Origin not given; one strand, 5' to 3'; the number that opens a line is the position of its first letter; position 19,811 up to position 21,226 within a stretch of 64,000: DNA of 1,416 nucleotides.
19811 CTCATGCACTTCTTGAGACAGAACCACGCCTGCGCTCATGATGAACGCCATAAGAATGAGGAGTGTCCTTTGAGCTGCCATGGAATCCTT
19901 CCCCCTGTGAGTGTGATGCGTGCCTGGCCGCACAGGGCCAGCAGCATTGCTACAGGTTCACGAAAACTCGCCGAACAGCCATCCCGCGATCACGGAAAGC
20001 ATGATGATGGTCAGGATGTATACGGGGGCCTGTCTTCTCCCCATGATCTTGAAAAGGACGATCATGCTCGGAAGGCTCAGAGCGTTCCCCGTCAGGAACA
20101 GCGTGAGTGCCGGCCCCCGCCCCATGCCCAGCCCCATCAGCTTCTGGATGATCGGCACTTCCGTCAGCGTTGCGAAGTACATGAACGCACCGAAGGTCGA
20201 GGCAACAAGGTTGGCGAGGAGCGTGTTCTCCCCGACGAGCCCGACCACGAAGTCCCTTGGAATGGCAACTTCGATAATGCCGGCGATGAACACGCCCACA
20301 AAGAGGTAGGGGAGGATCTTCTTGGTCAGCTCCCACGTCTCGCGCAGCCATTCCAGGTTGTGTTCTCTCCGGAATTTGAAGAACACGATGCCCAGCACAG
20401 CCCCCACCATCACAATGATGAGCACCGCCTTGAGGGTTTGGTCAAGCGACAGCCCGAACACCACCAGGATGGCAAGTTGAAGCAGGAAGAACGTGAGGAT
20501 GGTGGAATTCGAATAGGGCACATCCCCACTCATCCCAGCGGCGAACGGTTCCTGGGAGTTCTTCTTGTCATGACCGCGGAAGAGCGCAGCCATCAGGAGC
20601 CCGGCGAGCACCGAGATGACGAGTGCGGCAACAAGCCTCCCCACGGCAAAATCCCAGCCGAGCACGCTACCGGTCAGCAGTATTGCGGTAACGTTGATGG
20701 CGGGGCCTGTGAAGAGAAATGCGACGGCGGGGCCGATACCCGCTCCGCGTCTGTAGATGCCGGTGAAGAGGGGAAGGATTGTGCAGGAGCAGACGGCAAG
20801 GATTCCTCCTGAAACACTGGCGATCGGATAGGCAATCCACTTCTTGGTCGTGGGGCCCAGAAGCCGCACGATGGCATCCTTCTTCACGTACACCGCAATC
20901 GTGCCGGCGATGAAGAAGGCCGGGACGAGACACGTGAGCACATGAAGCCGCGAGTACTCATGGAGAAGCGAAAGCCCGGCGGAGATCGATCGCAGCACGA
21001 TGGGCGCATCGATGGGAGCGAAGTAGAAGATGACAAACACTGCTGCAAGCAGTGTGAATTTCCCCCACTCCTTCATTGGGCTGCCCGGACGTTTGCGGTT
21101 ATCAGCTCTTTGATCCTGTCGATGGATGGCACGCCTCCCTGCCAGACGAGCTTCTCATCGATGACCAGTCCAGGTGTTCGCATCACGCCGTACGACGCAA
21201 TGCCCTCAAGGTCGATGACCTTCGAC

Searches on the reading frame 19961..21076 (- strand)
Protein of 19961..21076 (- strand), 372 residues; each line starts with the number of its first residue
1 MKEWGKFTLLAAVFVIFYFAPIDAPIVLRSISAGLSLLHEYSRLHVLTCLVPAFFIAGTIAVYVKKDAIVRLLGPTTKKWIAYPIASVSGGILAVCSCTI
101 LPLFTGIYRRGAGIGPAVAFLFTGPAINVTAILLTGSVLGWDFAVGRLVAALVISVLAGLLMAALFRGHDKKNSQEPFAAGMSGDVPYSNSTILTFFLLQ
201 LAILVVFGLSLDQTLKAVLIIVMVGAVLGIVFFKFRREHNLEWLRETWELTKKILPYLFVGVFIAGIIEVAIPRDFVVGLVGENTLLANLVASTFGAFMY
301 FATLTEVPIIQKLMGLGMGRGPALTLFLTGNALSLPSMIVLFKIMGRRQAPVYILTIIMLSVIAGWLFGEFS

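Call 9: search_protein_families(library=pfam, proteins=[window:19961-21076:-], max_evalue=0.01)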
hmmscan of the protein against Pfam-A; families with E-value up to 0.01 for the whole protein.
window:19961-21076:- (372 aa): 2 families
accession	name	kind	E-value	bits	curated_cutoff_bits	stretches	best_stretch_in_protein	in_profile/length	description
PF03773.19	ArsP_1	-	1.9e-80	270.6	32.3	1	36-369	6-293/294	Predicted permease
PF11368.13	DUF3169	-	0.002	18.2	31.6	0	213-268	6-66/250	Protein of unknown function (DUF3169)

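Call 14: find_encoding_contigs(protein=window:19961-21076:-, flank=10000, max_places=6)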
Protein window:19961-21076:- (372 aa): no gene with exactly this product is on record in the collection.
